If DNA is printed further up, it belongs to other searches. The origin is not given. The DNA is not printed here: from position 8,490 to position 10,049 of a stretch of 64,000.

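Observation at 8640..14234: RiPP-like locus: NHLP-leader precursor, SagB-type dehydrogenase without a YcaO cyclodehydratase, cyclase-homology/TPR membrane protein, GGDEF partner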

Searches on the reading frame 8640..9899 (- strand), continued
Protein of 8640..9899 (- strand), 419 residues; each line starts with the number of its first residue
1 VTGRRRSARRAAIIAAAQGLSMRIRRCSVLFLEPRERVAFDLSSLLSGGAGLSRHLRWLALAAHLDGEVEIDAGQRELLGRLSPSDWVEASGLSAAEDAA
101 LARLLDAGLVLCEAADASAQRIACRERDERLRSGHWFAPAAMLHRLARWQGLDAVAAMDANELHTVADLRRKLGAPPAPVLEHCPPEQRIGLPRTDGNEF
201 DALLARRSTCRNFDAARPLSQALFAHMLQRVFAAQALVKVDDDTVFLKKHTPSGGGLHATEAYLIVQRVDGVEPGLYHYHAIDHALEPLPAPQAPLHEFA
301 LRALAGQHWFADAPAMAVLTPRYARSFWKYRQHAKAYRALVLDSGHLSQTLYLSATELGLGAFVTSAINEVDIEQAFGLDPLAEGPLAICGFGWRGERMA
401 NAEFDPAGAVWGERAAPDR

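Call 34: find_encoding_contigs(protein=P0140, flank=8000, max_places=2)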
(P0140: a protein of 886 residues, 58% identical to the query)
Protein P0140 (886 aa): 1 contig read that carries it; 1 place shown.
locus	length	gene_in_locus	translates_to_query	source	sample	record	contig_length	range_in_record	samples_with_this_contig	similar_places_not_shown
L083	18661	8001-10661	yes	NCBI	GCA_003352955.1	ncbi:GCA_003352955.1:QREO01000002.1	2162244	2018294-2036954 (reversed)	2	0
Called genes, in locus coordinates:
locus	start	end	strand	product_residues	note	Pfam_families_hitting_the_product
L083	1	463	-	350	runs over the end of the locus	PF13483:Lactamase_B_3, PF12706:Lactamase_B_2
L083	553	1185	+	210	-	PF00440:TetR_N, PF13977:TetR_C_6 (weak), PF14246:TetR_C_7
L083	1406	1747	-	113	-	PF00903:Glyoxalase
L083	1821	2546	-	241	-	PF20240:DUF6597, PF12833:HTH_18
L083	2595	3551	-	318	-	PF00126:HTH_1, PF03466:LysR_substrate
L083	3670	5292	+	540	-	PF20656:MS_N, PF03328:HpcH_HpaI (faint), PF01274:MS_TIM-barrel, PF22484:DUF6986 (weak), PF20659:MS_C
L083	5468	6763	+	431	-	PF00463:ICL, PF13714:PEP_mutase, PF00463:ICL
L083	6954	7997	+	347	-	PF00027:cNMP_binding, PF00990:GGDEF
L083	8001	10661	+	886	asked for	PF07719:TPR_2 (faint)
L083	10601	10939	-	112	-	-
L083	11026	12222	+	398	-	PF00881:Nitroreductase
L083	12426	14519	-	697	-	PF26549:Tricorn_N (faint), PF02129:Peptidase_S15, PF12146:Hydrolase_4 (faint), PF12697:Abhydrolase_6, PF20434:BD-FAE, PF00326:Peptidase_S9, PF01738:DLH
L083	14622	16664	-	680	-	PF00289:Biotin_carb_N, PF02222:ATP-grasp, PF02786:CPSase_L_D2, PF07478:Dala_Dala_lig_C, PF02785:Biotin_carb_C, PF21139:BT_MCC_alpha, PF00364:Biotin_lipoyl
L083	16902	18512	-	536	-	PF01039:Carboxyl_trans, PF03255:ACCA (weak)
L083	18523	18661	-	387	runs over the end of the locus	PF02771:Acyl-CoA_dh_N, PF02770:Acyl-CoA_dh_M, PF00441:Acyl-CoA_dh_1, PF08028:Acyl-CoA_dh_2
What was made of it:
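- On XC_0250-type guanylate cyclase: Same order in Xcc (call 34).
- The Xcc locus has the same order: cNMP-GGDEF, CYC, a 112-aa gene on the opposite strand, then a nitroreductase (call 34).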

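Call 38: find_encoding_contigs(protein=P0145, flank=6000, max_places=3)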
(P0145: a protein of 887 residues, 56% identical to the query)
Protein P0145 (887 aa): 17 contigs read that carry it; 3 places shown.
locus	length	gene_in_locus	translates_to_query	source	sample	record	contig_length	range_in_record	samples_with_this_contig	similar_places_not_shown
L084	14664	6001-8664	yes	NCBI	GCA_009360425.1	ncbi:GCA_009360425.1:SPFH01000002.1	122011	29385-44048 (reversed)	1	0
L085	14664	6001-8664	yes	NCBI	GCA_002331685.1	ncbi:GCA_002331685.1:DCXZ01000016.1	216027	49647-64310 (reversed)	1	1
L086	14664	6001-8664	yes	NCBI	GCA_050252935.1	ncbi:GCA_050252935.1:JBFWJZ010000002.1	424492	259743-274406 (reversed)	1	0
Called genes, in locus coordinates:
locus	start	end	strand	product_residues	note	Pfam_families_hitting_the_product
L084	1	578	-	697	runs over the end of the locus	PF00561:Abhydrolase_1 (faint), PF02129:Peptidase_S15, PF01738:DLH, PF12146:Hydrolase_4 (weak), PF12697:Abhydrolase_6, PF20434:BD-FAE, PF00326:Peptidase_S9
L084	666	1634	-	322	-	PF00126:HTH_1, PF03466:LysR_substrate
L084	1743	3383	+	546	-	PF20656:MS_N, PF03328:HpcH_HpaI (faint), PF01274:MS_TIM-barrel, PF22484:DUF6986 (weak), PF20659:MS_C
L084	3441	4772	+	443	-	PF00463:ICL, PF13714:PEP_mutase, PF00463:ICL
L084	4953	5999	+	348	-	PF00027:cNMP_binding, PF00990:GGDEF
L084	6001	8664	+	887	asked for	PF14559:TPR_19 (faint)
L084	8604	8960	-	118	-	-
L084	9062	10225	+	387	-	PF00881:Nitroreductase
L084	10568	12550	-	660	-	PF00289:Biotin_carb_N, PF02222:ATP-grasp, PF02786:CPSase_L_D2, PF07478:Dala_Dala_lig_C, PF02785:Biotin_carb_C, PF21139:BT_MCC_alpha, PF00364:Biotin_lipoyl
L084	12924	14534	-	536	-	PF01039:Carboxyl_trans, PF03255:ACCA (weak)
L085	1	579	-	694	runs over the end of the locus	PF00561:Abhydrolase_1 (faint), PF02129:Peptidase_S15, PF01738:DLH, PF12146:Hydrolase_4 (weak), PF12697:Abhydrolase_6, PF20434:BD-FAE, PF00326:Peptidase_S9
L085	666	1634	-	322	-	PF00126:HTH_1, PF03466:LysR_substrate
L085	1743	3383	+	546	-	PF20656:MS_N, PF03328:HpcH_HpaI (faint), PF01274:MS_TIM-barrel, PF22484:DUF6986 (weak), PF20659:MS_C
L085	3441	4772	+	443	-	PF00463:ICL, PF13714:PEP_mutase, PF00463:ICL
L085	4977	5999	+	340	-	PF00027:cNMP_binding, PF00990:GGDEF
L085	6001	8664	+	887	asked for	PF14559:TPR_19 (faint)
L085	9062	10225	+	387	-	PF00881:Nitroreductase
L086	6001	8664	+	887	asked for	PF14559:TPR_19 (faint)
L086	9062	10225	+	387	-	PF00881:Nitroreductase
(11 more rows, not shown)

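Call 39: find_encoding_contigs(protein=P0143, flank=6000, max_places=2)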
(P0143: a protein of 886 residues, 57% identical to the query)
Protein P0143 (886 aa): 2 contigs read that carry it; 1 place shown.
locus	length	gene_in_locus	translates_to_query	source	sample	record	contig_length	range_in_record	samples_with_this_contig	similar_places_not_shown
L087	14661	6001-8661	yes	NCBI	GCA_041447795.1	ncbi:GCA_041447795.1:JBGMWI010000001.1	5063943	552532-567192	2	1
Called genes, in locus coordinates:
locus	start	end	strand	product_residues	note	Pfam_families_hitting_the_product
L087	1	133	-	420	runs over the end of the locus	PF00999:Na_H_Exchanger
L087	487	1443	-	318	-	PF00126:HTH_1, PF03466:LysR_substrate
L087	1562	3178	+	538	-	PF20656:MS_N, PF03328:HpcH_HpaI (faint), PF01274:MS_TIM-barrel, PF20659:MS_C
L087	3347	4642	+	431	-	PF00463:ICL, PF13714:PEP_mutase, PF00463:ICL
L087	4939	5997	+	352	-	PF00027:cNMP_binding, PF00990:GGDEF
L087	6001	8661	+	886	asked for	PF07719:TPR_2 (faint), PF13174:TPR_6 (faint), PF13432:TPR_16 (faint), PF14559:TPR_19 (faint)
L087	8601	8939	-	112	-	-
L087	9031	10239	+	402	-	PF00881:Nitroreductase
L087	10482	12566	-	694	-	PF02129:Peptidase_S15, PF20434:BD-FAE, PF12146:Hydrolase_4 (faint), PF12697:Abhydrolase_6, PF00326:Peptidase_S9, PF01738:DLH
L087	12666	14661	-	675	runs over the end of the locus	PF00289:Biotin_carb_N, PF02222:ATP-grasp, PF02786:CPSase_L_D2, PF07478:Dala_Dala_lig_C, PF02785:Biotin_carb_C, PF21139:BT_MCC_alpha, PF00364:Biotin_lipoyl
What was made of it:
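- So do Stenotrophomonas and X. axonopodis (calls 38, 39).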

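Call 49: predict_structure(alignment_id=A2)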
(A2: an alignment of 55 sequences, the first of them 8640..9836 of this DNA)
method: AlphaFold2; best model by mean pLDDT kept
length: 398 residues; sequences in the alignment: 55
mean_pLDDT: 85.5   pTM: 0.78
mean pLDDT of the five models: 85.5, 85.5, 85.0, 80.7, 74.0
residues with pLDDT >= 90: 201; 70-90: 147; 50-70: 38; < 50: 12
segments of 3 or more residues with pLDDT < 50: 392-398
pLDDT, mean of each block of 10 residues (from residue 1): 91 91 94 92 86 96 92 92 96 88 87 65 72 85 81 88 94 86 73 93 95 85 78 65 98 97 95 96 92 95 74 75 89 90 93 91 89 77 51 43
secondary structure, 60 per line:
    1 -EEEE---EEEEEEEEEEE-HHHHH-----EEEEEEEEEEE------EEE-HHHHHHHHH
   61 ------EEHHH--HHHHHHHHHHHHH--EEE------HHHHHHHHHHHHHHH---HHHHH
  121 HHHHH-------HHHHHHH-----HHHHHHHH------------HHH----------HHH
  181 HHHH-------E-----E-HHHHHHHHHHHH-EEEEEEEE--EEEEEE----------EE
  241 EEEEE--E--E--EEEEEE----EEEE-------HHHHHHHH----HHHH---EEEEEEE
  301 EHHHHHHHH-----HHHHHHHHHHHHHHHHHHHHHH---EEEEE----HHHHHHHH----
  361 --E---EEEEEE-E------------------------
elements in order: E2-5 E9-19 H21-25 E31-41 E48-50 H52-60 H74-86 E89-91 H98-112 H116-125 H133-139 H145-152 H178-184 H200-211 E213-220 E223-228 E239-245 E254-259 E264-267 H275-282 H287-290 E294-301 H302-309 H315-336 E340-344 H349-356 E367-372
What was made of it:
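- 8640..9836 (-): SagB/ThcOx-type FMN dehydrogenase (DH), 398 aa. An N-terminal domain of ~180 aa is followed by a nitroreductase-fold catalytic domain (aa ~200-395) with an invariant W-K-Y-R motif. AF2 model pLDDT 85.5 (call 49).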

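Call 54: fold_search(model_id=the predicted structure, library=pdb)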
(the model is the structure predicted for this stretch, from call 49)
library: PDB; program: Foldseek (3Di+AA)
matches with E <= 10: 267; with E <= 0.001: 166
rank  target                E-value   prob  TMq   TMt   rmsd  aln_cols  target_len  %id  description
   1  5lq4_B                1.1e-15  1.00  0.45  0.39  18.4       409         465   21  The Structure of ThcOx, the First Oxidase Protein from the Cyanobactin Pathways (released 2016-11-09)
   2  8pz5_A                3.4e-15  1.00  0.44  0.39  19.0       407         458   21  Structure of ThcOx, solved at wavelength 3.099 A (released 2023-10-25)
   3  5lq4_A                3.4e-15  1.00  0.44  0.39  18.3       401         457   21  The Structure of ThcOx, the First Oxidase Protein from the Cyanobactin Pathways (released 2016-11-09)
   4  7ly7_B                1.5e-14  1.00  0.51  0.60   8.5       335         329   18  Crystal structure of the elongation module of the bacillamide NRPS, BmdB, in complex with the oxidase BmdC (released 2022-02-02)
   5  7ly4_A                1.6e-13  1.00  0.52  0.62   8.4       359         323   18  Cryo-EM structure of the elongation module of the bacillamide NRPS, BmdB, in complex with the oxidase, BmdC (released 2022-02-02)
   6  6grh_C                1.3e-12  1.00  0.49  0.70   5.3       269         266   20  E. coli Microcin synthetase McbBCD complex with truncated pro-MccB17 bound (released 2019-01-30)
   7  6gos_C                5.0e-12  1.00  0.47  0.68   6.1       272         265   18  E. coli Microcin synthetase McbBCD complex with pro-MccB17 bound (released 2019-01-30)
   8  7ly5_B                7.9e-11  1.00  0.42  0.85   3.1       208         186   21  Proteolyzed crystal structure of the bacillamide NRPS, BmdB, in complex with the oxidase BmdC (released 2022-02-02)
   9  3hj9_A                1.3e-10  1.00  0.40  0.70   8.9       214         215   22  Crystal structure of a putative nitroreductase (reut_a1228) from ralstonia eutropha jmp134 at 2.00 A resolution (released 2009-06-16)
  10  3hj9_B                4.0e-10  1.00  0.40  0.72   8.2       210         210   21  Crystal structure of a putative nitroreductase (reut_a1228) from ralstonia eutropha jmp134 at 2.00 A resolution (released 2009-06-16)
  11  3hoi                  6.7e-10  1.00  0.40  0.79   9.4       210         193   18  Crystal structure of FMN-dependent nitroreductase BF3017 from Bacteroides fragilis NCTC 9343 (YP_212631.1) from Bacteroi (released 2009-06-23)
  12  3eo7                  1.2e-09  1.00  0.42  0.34   5.4       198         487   21  Crystal structure of a putative nitroreductase (ava_2154) from anabaena variabilis atcc 29413 at 1.80 A resolution (released 2008-10-28)
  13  8cqs_A                2.4e-09  1.00  0.40  0.79   9.1       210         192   18  Flavin mononucleotide-dependent nitroreductase B.thetaiotaomicron (BT_0217) (released 2024-03-27)
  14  8cqs_B                5.1e-09  1.00  0.40  0.79   7.5       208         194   17  Flavin mononucleotide-dependent nitroreductase B.thetaiotaomicron (BT_0217) (released 2024-03-27)
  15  3h4o                  2.3e-06  1.00  0.33  0.73   3.9       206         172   16  Crystal structure of a nitroreductase family protein (cd3355) from clostridium difficile 630 at 1.50 A resolution (released 2009-05-19)
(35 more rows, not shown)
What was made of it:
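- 8640..9836 (-): Foldseek top hits are ThcOx 5lq4 (1e-15, ~400 columns), BmdC and McbC (call 54).
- On Azol(in)e RiPPs (TOMM/LAP): Foldseek matches to ThcOx, BmdC and McbC (call 54).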

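Call 68: find_encoding_contigs(protein=P0010, flank=6000, max_places=1)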
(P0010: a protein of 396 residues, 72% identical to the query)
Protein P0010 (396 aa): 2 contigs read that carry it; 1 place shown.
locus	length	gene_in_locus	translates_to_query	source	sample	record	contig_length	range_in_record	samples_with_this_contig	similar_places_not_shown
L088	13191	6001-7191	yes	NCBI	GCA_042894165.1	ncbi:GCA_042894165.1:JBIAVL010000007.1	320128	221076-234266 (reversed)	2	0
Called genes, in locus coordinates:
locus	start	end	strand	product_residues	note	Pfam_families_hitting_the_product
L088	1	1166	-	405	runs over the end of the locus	PF06500:FrsA-like, PF00561:Abhydrolase_1, PF12146:Hydrolase_4, PF12697:Abhydrolase_6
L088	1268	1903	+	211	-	PF00440:TetR_N, PF16859:TetR_C_11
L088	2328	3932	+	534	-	PF05222:AlaDh_PNT_N, PF01262:AlaDh_PNT_C, PF12769:PNTB_4TM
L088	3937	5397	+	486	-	PF02233:PNTB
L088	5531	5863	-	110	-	-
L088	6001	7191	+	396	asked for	PF00881:Nitroreductase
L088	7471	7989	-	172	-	-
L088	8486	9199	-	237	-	-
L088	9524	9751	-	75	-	-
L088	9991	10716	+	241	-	-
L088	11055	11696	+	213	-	-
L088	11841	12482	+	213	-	PF01872:RibD_C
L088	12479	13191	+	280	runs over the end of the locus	PF00561:Abhydrolase_1, PF12146:Hydrolase_4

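Call 69: find_encoding_contigs(protein=P0021, flank=6000, max_places=1)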
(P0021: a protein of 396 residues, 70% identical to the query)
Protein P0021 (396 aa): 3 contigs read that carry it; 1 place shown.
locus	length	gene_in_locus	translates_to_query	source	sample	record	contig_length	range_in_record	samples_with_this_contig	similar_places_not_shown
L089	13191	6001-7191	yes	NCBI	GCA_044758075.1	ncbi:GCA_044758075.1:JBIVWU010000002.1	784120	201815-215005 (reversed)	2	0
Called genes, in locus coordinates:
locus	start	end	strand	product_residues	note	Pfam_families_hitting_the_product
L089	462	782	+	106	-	PF00165:HTH_AraC (faint), PF12833:HTH_18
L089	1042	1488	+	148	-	PF01471:PG_binding_1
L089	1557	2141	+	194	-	PF04978:MST, PF12867:DinB_2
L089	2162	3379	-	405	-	PF17853:GGDEF_2, PF13556:HTH_30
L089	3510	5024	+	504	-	PF01266:DAO (faint), PF01946:Thi4 (weak), PF07992:Pyr_redox_2, PF13450:NAD_binding_8, PF00743:FMO-like (weak)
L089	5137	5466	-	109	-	-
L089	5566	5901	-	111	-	-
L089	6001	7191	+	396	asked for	PF00881:Nitroreductase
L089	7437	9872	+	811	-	PF00932:LTD, PF03372:Exo_endo_phos, PF19580:Exo_endo_phos_3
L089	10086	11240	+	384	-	PF13516:LRR_6 (faint)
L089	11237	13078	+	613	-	PF12796:Ank_2 (weak), PF13637:Ank_4 (faint)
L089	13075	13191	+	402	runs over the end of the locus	PF00158:Sigma54_activat (faint), PF07726:AAA_3 (weak), PF07728:AAA_5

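Call 70: find_encoding_contigs(protein=P0009, flank=6000, max_places=1)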
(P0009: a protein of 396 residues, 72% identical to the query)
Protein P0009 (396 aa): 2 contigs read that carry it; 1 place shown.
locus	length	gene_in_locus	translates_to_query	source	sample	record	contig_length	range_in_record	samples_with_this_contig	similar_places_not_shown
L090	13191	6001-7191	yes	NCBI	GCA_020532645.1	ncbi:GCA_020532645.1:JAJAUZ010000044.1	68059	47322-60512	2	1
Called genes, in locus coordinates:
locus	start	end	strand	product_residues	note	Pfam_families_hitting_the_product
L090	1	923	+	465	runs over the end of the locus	PF25148:DUF7824 (weak)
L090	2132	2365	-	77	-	-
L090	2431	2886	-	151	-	PF25637:DUF7942 (weak)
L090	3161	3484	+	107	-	-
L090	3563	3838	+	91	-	-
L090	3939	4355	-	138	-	PF02627:CMD (weak)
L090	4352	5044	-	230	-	PF00596:Aldolase_II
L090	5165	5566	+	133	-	PF00376:MerR, PF13411:MerR_1, PF09278:MerR-DNA-bind (weak)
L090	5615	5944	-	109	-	-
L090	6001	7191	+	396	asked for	PF00881:Nitroreductase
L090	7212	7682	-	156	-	PF00652:Ricin_B_lectin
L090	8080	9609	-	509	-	PF01565:FAD_binding_4, PF08031:BBE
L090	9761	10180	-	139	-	PF12647:RNHCP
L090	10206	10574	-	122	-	PF12647:RNHCP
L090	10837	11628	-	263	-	PF00561:Abhydrolase_1, PF12146:Hydrolase_4 (faint), PF12697:Abhydrolase_6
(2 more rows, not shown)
